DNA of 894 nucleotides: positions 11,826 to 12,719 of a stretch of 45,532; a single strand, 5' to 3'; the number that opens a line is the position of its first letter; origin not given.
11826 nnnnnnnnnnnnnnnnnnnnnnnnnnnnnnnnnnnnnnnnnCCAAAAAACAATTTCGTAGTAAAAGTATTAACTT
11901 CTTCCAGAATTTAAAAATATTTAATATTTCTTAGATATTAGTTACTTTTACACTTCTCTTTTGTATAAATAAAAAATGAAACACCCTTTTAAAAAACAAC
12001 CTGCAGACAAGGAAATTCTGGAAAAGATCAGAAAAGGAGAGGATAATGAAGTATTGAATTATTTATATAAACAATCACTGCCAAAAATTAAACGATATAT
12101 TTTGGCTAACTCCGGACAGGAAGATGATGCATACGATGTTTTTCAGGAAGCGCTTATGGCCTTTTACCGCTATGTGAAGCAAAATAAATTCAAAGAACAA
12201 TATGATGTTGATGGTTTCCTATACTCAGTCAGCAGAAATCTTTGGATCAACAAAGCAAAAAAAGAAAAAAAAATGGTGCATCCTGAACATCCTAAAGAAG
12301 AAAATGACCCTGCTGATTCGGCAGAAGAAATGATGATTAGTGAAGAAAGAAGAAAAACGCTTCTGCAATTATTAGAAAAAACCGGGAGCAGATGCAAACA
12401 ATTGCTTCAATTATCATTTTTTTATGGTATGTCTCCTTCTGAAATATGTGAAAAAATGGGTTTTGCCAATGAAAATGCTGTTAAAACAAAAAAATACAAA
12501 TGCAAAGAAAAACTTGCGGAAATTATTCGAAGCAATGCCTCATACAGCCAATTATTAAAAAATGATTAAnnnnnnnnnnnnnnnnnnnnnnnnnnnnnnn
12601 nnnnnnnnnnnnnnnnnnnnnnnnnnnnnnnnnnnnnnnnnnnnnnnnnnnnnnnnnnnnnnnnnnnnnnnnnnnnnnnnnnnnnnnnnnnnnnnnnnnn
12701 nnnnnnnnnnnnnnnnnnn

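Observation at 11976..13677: ECF sigma factor paired with an anti-sigma-like protein whose ectodomain is a T9SS type-B cargo module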

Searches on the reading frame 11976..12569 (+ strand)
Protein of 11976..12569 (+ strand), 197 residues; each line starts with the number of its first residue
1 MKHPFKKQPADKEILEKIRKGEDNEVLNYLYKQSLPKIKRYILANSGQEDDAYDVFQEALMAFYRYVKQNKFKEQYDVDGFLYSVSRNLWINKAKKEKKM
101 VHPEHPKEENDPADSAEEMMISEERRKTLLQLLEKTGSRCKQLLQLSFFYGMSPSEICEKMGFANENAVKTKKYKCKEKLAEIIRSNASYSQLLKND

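Call 3: search_protein_families(library=pfam, proteins=[window:11976-12569:+], max_evalue=1)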
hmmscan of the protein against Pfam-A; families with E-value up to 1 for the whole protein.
window:11976-12569:+ (197 aa): 4 families
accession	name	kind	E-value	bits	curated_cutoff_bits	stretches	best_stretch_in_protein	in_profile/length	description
PF04542.20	Sigma70_r2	-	4.1e-07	30.1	24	1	30-98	1-69/71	Sigma-70 region 2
PF07638.17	Sigma70_ECF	-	0.00012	22.5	21.1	1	13-168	6-168/185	ECF sigma factor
PF08281.18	Sigma70_r4_2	-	0.0015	18.6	25.7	1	130-179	5-53/54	Sigma-70, region 4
PF21132.2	MFD_D3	-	0.19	12.1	21.8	1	122-147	15-40/73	MFD, D3 domain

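Call 4: search_protein_families(library=ncbifam, proteins=[window:11976-12569:+], max_evalue=1)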
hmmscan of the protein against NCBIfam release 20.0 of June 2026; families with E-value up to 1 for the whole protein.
window:11976-12569:+ (197 aa): 64 families (the best 25 are shown)
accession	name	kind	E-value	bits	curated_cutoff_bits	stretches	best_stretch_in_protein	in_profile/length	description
TIGR02937.1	sigma70-ECF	superfamily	2.4e-21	76.1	42.9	1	27-182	3-163/165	sigma-70 family RNA polymerase sigma factor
TIGR02985.1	Sig70_bacteroi1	subfamily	1.2e-15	58.1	126.4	1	28-182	4-160/162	RNA polymerase sigma-70 factor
TIGR02950.1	SigM_subfam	subfamily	1.1e-14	54.6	147.95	1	28-183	3-157/159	RNA polymerase sigma factor, SigM family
NF007216.0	PRK09638.1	equivalog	1.8e-14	53.9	194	1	9-174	3-164/180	RNA polymerase sigma factor SigY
NF009168.0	PRK12515.1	subfamily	6e-14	52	236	1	7-187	5-182/189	RNA polymerase sigma factor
NF009176.0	PRK12524.1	equivalog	1.5e-13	51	264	1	10-184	12-184/196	RNA polymerase sigma factor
TIGR02952.1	Sig70_famx2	equivalog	9.2e-13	48.4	206.45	1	21-182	7-168/170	ECF subfamily RNA polymerase sigma factor, BldN family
NF058625.1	sigma_PG0214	equivalog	7.5e-12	45.3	130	1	40-188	19-165/170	GFO_1088 family ECF-type sigma factor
NF004113.0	PRK05602.1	equivalog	2.9e-11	43.4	208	1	6-164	27-182/211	RNA polymerase sigma factor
NF007226.0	PRK09644.1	equivalog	8.6e-11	42.2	199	1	28-189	4-162/166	RNA polymerase sigma factor SigM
NF007227.0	PRK09645.1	subfamily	1.1e-10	41.7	202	1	20-175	8-161/177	sigma-70 family RNA polymerase sigma factor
NF009172.0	PRK12519.1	subfamily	1.1e-10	41.4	222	1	7-186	12-191/194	RNA polymerase sigma factor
TIGR02989.1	Sig-70_gvs1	subfamily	1.3e-10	41.4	124.55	1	31-181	7-155/158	RNA polymerase sigma-70 factor, Rhodopirellula/Verrucomicrobium family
TIGR02983.1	SigE-fam_strep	subfamily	1.4e-10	41.3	141.55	1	27-183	8-157/162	SigE family RNA polymerase sigma factor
NF009166.1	PRK12513.1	equivalog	1.5e-10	41.1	206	1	7-173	5-175/193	RNA polymerase sigma factor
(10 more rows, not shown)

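Call 8: find_homologous_proteins(query=window:11976-12569:+, max_evalue=0.00001)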
Query window:11976-12569:+ (197 aa): 84 proteins with E <= 0.00001 among 193 candidates.
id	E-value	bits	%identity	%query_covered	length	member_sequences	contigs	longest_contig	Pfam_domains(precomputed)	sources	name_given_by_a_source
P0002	6.5e-124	429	100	100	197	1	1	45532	PF04542.21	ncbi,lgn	-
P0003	4.7e-109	380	86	100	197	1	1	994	PF04542.21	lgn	-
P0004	4.9e-61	224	57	94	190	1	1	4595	PF04542.21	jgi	jgi:RNA polymerase sigma factor (sigma-70 family)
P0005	3.0e-59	218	55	94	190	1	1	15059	PF04542.21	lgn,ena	-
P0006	6.6e-56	207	51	90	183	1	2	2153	PF04542.21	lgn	-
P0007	3.7e-54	202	50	94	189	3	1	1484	PF04542.21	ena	-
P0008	3.9e-54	202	47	94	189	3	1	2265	PF04542.21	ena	-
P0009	7.3e-54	201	50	95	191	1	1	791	PF04542.21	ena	-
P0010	1.3e-53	200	48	95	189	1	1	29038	PF04542.21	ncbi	-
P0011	1.6e-53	200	51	88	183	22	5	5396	PF04542.21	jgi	jgi:RNA polymerase sigma factor (sigma-70 family)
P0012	2.3e-53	199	49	89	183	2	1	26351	PF04542.21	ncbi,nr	ncbi:MAG: sigma-70 family RNA polymerase sigma factor [Bacteroidales bacterium]|nr:sigma-70 family R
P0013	1.0e-52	197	49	95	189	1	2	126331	PF04542.21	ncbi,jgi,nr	ncbi:MAG TPA: sigma-70 family RNA polymerase sigma factor [Cytophagaceae bacterium]|nr:sigma-70 fami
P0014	3.5e-52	195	45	94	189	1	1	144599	-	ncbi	-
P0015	4.2e-52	195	47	95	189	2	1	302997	PF04542.21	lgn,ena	-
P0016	2.9e-51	192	47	94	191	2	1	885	PF04542.21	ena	-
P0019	1.6e-50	190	49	95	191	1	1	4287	PF04542.21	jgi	-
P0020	1.8e-50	190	48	89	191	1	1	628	PF04542.21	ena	-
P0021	2.4e-50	189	49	88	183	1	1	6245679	PF04542.21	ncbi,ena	-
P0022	3.0e-50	189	49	89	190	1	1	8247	PF04542.21,PF08281.19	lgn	-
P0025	6.4e-49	185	48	94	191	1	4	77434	PF04542.21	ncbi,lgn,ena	-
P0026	6.2e-48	181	44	94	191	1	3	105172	PF04542.21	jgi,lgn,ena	jgi:RNA polymerase sigma factor (sigma-70 family)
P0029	4.4e-47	179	47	89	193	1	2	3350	PF04542.21,PF08281.19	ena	-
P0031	4.0e-46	175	41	96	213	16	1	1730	PF04542.21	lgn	-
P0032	7.7e-46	174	45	93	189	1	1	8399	PF04542.21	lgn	-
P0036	7.6e-44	168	45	94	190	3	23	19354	PF04542.21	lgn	-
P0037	1.0e-43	168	43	95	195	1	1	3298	PF04542.21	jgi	jgi:RNA polymerase sigma factor (sigma-70 family)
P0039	3.8e-43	166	44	85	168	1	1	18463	PF04542.21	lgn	-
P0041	6.1e-42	162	43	89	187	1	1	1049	PF04542.21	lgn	-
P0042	5.1e-40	156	40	94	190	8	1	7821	PF04542.21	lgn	-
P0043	1.7e-38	151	39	94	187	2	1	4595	PF04542.21,PF08281.19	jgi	jgi:RNA polymerase sigma factor (sigma-70 family)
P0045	1.8e-37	147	43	85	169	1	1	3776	PF04542.21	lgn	-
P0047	3.8e-31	127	38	93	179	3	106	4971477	PF07638.18,PF04542.21,PF08281.19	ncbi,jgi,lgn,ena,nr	ncbi:MAG TPA: RNA polymerase subunit sigma [Cytophagales bacterium]|jgi:RNA polymerase sigma factor 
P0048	4.4e-29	120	38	89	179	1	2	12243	PF07638.18,PF04542.21,PF08281.19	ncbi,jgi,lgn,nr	ncbi:MAG: sigma-70 family RNA polymerase sigma factor [Bacteroidetes bacterium]|jgi:RNA polymerase s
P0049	9.7e-29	119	37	89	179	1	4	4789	PF07638.18,PF08281.19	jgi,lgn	jgi:RNA polymerase sigma factor (sigma-70 family)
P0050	1.4e-28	118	42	89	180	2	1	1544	PF07638.18,PF04545.23,PF04542.21,PF08281.19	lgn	-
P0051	1.6e-28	118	36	89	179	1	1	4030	PF07638.18,PF08281.19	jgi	jgi:RNA polymerase sigma factor (sigma-70 family)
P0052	4.6e-28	117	38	92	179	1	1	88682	PF07638.18,PF04545.23,PF08281.19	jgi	jgi:RNA polymerase sigma factor (sigma-70 family)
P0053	6.7e-28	116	38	92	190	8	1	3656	PF07638.18,PF08281.19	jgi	jgi:RNA polymerase sigma factor (sigma-70 family)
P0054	6.8e-28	116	38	93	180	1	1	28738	PF04542.21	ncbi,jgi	jgi:RNA polymerase sigma factor (sigma-70 family)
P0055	1.5e-27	115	36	94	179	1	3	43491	PF07638.18,PF04542.21,PF08281.19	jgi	jgi:RNA polymerase sigma factor (sigma-70 family)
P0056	2.9e-27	114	34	94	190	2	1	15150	PF07638.18,PF04545.23,PF08281.19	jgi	-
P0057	2.9e-27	114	37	92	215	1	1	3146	PF07638.18,PF08281.19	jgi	-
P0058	4.5e-27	113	37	92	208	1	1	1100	PF07638.18,PF08281.19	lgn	-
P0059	1.1e-26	112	36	93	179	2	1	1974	PF04542.21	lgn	-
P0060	1.2e-26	112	36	92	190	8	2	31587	PF07638.18,PF04545.23,PF08281.19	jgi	jgi:RNA polymerase sigma factor (sigma-70 family)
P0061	3.3e-26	111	34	90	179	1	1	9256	PF07638.18,PF04542.21,PF08281.19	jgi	jgi:RNA polymerase sigma factor (sigma-70 family)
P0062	3.4e-26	110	36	94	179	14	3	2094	PF07638.18,PF04542.21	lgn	-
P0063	6.6e-26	110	36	93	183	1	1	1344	PF07638.18,PF04542.21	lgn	-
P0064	6.8e-26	109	38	89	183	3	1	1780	PF07638.18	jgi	-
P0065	9.6e-26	109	36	91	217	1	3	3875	PF07638.18,PF04545.23,PF08281.19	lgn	-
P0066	1.5e-25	108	37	93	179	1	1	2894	PF07638.18,PF04545.23,PF04542.21,PF08281.19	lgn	-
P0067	1.8e-25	108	37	87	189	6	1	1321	PF04542.21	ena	-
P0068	2.1e-25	108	36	86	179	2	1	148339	PF07638.18,PF08281.19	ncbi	-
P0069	3.5e-25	107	35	94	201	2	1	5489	PF04542.21,PF08281.19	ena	-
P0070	1.7e-24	105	36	86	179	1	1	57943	PF07638.18,PF08281.19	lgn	-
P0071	3.4e-24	104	36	90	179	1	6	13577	PF04542.21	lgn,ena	-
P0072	4.0e-24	104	34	90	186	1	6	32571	PF04542.21,PF08281.19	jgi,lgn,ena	-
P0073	4.8e-23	100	34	93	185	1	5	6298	PF04542.21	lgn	-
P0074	7.0e-23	100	35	89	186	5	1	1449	PF07638.18,PF04542.21,PF08281.19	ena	-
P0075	1.8e-22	98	33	94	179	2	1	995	PF04542.21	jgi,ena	-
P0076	4.5e-21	94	31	88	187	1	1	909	PF04542.21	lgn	-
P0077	1.0e-20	93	32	88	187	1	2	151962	PF04542.21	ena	-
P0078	8.8e-20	90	32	85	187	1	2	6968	PF04542.21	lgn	-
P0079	3.9e-19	87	29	98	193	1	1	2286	PF04542.21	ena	-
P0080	1.3e-18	86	33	95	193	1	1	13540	PF04542.21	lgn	-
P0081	3.2e-18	84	32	86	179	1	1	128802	PF04542.21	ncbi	-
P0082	2.3e-17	82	33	89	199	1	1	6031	PF04542.21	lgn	-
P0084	3.1e-16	78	27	93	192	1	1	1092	PF04542.21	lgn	-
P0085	1.8e-12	66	30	82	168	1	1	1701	PF04542.21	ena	-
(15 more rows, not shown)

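Call 11: find_encoding_contigs(protein=P0005, flank=6000, max_places=3)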
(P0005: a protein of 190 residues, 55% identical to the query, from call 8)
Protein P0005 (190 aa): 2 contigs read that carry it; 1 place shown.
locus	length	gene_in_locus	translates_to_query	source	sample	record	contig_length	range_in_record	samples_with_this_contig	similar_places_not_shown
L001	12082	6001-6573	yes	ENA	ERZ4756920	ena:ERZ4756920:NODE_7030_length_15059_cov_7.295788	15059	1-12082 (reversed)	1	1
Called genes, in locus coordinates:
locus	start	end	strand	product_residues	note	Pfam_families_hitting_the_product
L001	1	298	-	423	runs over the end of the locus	PF13439:Glyco_transf_4, PF00534:Glycos_transf_1, PF13692:Glyco_trans_1_4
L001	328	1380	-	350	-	PF01370:Epimerase, PF07993:NAD_binding_4 (weak), PF16363:GDP_Man_Dehyd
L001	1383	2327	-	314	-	PF00535:Glycos_transf_2, PF10111:Glyco_tranf_2_2, PF13641:Glyco_tranf_2_3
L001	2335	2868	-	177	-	PF13858:DUF4199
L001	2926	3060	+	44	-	-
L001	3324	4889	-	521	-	PF13860:FlgD_ig (faint), PF13585:CHU_C (weak)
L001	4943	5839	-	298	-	PF11751:PorP_SprF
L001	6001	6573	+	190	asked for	PF04542:Sigma70_r2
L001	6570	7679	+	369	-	PF13585:CHU_C, PF13860:FlgD_ig (weak)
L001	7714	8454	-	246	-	PF13428:TPR_14 (faint), PF13181:TPR_8 (faint), PF07719:TPR_2 (faint), PF00515:TPR_1 (faint), PF13174:TPR_6 (faint)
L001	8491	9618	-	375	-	PF13506:Glyco_transf_21, PF00535:Glycos_transf_2, PF10111:Glyco_tranf_2_2 (weak), PF13641:Glyco_tranf_2_3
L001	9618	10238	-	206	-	PF01553:Acyltransferase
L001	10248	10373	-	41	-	-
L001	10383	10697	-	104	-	PF01906:YbjQ_1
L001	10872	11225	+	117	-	PF01250:Ribosomal_S6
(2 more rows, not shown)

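Call 12: find_encoding_contigs(protein=P0021, flank=6000, max_places=2)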
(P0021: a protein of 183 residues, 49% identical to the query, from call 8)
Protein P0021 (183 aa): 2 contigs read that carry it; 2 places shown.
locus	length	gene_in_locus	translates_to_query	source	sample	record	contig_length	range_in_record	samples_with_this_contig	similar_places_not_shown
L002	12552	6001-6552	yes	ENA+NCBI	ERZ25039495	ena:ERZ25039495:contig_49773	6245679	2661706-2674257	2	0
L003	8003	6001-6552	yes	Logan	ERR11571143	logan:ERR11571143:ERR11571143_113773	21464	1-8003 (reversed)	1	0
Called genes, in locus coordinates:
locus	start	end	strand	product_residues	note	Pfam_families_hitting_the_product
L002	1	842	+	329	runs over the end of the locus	PF13385:Laminin_G_3, PF11589:DUF3244 (weak), PF18962:Por_Secre_tail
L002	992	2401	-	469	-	PF13585:CHU_C (weak)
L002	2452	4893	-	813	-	PF00801:PKD, PF18911:PKD_4, PF18911:PKD_4, PF18911:PKD_4, PF00801:PKD, PF18911:PKD_4, PF00801:PKD, PF18911:PKD_4, +4 more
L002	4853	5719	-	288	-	PF11751:PorP_SprF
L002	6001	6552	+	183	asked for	PF04542:Sigma70_r2 (faint)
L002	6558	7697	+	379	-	PF13860:FlgD_ig (faint), PF13585:CHU_C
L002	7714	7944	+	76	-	PF18962:Por_Secre_tail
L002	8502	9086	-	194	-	-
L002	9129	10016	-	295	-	PF20230:DUF6588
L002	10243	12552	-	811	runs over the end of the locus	PF00676:E1_dh, PF02779:Transket_pyr, PF02780:Transketolase_C, PF17147:PFOR_II (faint)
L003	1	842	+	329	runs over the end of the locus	PF13385:Laminin_G_3, PF11589:DUF3244 (weak), PF18962:Por_Secre_tail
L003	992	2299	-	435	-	PF13585:CHU_C (weak)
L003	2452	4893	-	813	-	PF00801:PKD, PF18911:PKD_4, PF18911:PKD_4, PF18911:PKD_4, PF00801:PKD, PF18911:PKD_4, PF00801:PKD, PF18911:PKD_4, +4 more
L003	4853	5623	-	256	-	PF11751:PorP_SprF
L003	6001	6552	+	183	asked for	PF04542:Sigma70_r2 (faint)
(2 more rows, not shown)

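Call 13: find_encoding_contigs(protein=P0013, flank=6000, max_places=2)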
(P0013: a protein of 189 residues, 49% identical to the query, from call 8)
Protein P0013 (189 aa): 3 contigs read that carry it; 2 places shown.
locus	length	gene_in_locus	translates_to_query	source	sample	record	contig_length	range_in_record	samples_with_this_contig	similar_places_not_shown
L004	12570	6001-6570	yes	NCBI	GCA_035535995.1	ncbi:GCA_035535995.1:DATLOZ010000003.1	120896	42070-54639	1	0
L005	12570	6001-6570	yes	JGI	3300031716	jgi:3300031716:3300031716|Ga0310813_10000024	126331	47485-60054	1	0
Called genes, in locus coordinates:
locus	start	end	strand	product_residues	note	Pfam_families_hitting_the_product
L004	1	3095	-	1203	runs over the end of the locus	PF21471:Reelin_subrepeat-B, PF13585:CHU_C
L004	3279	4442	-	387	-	-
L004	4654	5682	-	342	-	PF11751:PorP_SprF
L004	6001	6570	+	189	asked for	PF04542:Sigma70_r2 (weak)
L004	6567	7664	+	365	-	PF13860:FlgD_ig (faint), PF13585:CHU_C (faint)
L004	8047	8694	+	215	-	PF00484:Pro_CA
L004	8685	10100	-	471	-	PF00324:AA_permease, PF13520:AA_permease_2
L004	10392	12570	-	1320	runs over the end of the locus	PF05048:NosD (faint), PF13229:Beta_helix (faint)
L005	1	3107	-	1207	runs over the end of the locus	PF21471:Reelin_subrepeat-B, PF13585:CHU_C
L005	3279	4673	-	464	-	-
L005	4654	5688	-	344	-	PF11751:PorP_SprF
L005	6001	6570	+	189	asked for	PF04542:Sigma70_r2 (weak)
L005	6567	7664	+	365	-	PF13860:FlgD_ig (faint), PF13585:CHU_C (faint)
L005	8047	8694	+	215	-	PF00484:Pro_CA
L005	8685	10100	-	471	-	PF00324:AA_permease, PF13520:AA_permease_2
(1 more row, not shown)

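Call 14: find_encoding_contigs(protein=P0012, flank=6000, max_places=2)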
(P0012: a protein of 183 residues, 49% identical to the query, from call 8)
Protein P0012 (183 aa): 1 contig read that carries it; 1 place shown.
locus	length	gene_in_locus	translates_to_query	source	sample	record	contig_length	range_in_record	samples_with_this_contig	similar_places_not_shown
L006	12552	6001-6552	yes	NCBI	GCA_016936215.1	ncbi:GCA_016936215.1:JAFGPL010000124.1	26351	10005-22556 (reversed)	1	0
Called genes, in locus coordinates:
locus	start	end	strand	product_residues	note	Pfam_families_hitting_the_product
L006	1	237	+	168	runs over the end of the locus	PF00255:GSHPx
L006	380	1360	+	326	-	PF13385:Laminin_G_3, PF18962:Por_Secre_tail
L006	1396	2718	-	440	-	-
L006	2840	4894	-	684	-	PF18911:PKD_4, PF00801:PKD (weak), PF18911:PKD_4, PF00801:PKD, PF18911:PKD_4, PF18962:Por_Secre_tail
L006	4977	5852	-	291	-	PF11751:PorP_SprF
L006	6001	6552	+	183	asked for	PF04542:Sigma70_r2 (weak)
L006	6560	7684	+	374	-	PF13860:FlgD_ig (faint), PF13585:CHU_C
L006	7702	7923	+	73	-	PF18962:Por_Secre_tail (weak)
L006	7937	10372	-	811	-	PF00676:E1_dh, PF17147:PFOR_II (faint), PF02779:Transket_pyr, PF02780:Transketolase_C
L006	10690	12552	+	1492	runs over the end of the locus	PF08450:SGL (faint), PF07494:Reg_prop (faint), PF07495:Y_Y_Y, PF00512:HisKA, PF02518:HATPase_c, PF00072:Response_reg, PF12833:HTH_18, PF00165:HTH_AraC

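Call 24: find_related_loci(query=A2, collection=genome_contigs, flank=7000)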
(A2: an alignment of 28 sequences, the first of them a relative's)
Query A2 (197 aa) in genome_contigs; peptide patterns used: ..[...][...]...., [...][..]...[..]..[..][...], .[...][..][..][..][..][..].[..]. (x = any residue, [..] = any of these).
600 stretches matched a pattern (row limit reached: there are more); 504 encode a relative of the query (tblastn E <= 1e-3); the best 80 are kept; 80 distinct loci.
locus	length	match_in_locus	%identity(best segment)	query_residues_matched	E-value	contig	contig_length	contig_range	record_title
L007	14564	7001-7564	49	8-195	2e-57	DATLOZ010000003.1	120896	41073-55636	MAG TPA_asm: Cytophagaceae bacterium isolate SMAG_U13839 k141_5481797, whole genome shotgun sequence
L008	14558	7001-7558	48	10-195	1e-54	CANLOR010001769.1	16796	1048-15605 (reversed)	uncultured Cyclobacteriaceae bacterium isolate 463.fasta genome assembly, contig: NODE_5895, whole genome shotgun sequen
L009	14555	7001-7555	46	14-197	1e-53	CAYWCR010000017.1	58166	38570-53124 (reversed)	MAG TPA_asm: uncultured Bacteroidales bacterium isolate binchicken_co259_28 genome assembly, contig: NODE_141_length_581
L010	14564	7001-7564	42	6-194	1e-51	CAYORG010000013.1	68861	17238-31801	MAG TPA_asm: uncultured Bacteroidales bacterium isolate binchicken_co89_594 genome assembly, contig: NODE_430_length_688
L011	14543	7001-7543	48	14-195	6e-50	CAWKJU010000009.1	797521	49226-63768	MAG: uncultured Cytophagales bacterium isolate MFD03250.bin.1.168 genome assembly, contig: contig_10399, whole genome sh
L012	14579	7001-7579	42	4-191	2e-48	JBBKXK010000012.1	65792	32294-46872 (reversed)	MAG: Vicingaceae bacterium isolate metabat_bins.159 k119_751085, whole genome shotgun sequence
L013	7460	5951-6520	42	5-194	3e-48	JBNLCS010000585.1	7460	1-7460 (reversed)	MAG: Bacteroidales bacterium isolate C1C2.bin.7.orig k141_3100327, whole genome shotgun sequence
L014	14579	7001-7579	42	5-194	7e-48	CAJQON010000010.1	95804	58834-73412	MAG: uncultured Flavobacteriales bacterium isolate 10_20180522_Bin_METABAT_44_1 genome assembly, contig: c_000005696960,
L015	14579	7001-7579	42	6-197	2e-45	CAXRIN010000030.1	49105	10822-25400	MAG: Flavobacteriaceae bacterium isolate YZ12B_7.17 genome assembly, contig: k141_671363, whole genome shotgun sequence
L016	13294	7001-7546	41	7-184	6e-44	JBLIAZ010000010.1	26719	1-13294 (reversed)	MAG: Saprospiraceae bacterium isolate 3300053770_72 Ga0535642_0001055, whole genome shotgun sequence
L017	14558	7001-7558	39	11-195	8e-43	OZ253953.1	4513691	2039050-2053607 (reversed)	MAG: Cytophagales bacterium isolate 7007d3ca-a90f-42d0-95eb-4c1c7c3f2752 genome assembly, chromosome: 1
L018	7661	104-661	39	5-194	1e-42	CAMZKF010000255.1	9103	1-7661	uncultured Flavobacteriales bacterium isolate RB_MAG_00007 genome assembly, contig: RB_MAG_00007_000000000216, whole gen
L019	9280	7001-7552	40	11-194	4e-42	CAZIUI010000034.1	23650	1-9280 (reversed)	MAG TPA_asm: uncultured Sphingobacteriales bacterium isolate SRP185896_co2_21 genome assembly, contig: NODE_1219_length_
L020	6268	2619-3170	38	10-194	8e-42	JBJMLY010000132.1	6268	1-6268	MAG: Cytophagaceae bacterium isolate H3_16_all_fractions_metab_44_44_0 k255_2192008, whole genome shotgun sequence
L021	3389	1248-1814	37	8-195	2e-41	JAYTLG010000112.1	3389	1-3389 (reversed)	MAG: Cytophaga sp. isolate GFS_3300 GFS_3300_111, whole genome shotgun sequence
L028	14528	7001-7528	36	10-182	1e-33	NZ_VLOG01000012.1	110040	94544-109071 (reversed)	Algoriphagus algorifonticola strain hg1 12, whole genome shotgun sequence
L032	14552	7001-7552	36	11-196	4e-30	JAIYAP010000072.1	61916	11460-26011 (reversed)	MAG: Saprospiraceae bacterium isolate E1_MAG_00004 pond_E1_MAG_00004_000000000055, whole genome shotgun sequence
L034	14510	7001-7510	36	10-186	3e-30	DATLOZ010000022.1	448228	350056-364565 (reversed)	MAG TPA_asm: Cytophagaceae bacterium isolate SMAG_U13839 k141_4974381, whole genome shotgun sequence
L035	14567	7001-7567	32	1-187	5e-30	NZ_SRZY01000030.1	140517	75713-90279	Sphingobacterium lumbrici strain 1.3611 contig030, whole genome shotgun sequence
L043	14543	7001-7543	34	14-196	4e-28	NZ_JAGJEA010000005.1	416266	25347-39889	Aquimarina sp. MMG016 assembly_contig_5, whole genome shotgun sequence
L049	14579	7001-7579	34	7-197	6e-28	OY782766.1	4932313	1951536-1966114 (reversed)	MAG: Prolixibacteraceae bacterium isolate 5a39d30b-952b-42cf-b5cf-364178b4285b genome assembly, chromosome: 1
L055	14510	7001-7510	35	11-180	4e-27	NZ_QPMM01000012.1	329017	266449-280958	Chitinophaga silvatica strain GDMCC 1.1288 contig12, whole genome shotgun sequence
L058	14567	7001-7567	36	11-197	3e-27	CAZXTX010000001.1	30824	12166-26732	MAG TPA_asm: uncultured Mariniphaga sp. isolate binchicken_co39_236 genome assembly, contig: NODE_3533_length_30824_cov_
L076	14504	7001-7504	38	11-186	1e-25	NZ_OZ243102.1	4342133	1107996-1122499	MAG: Ekhidna sp. isolate abf1a64b-cdbe-4c37-8f85-7d33dfce044d chromosome 1, complete sequence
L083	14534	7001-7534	29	14-193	4e-25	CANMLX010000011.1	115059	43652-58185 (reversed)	uncultured Flavobacteriaceae bacterium isolate 710.fasta genome assembly, contig: NODE_11, whole genome shotgun sequence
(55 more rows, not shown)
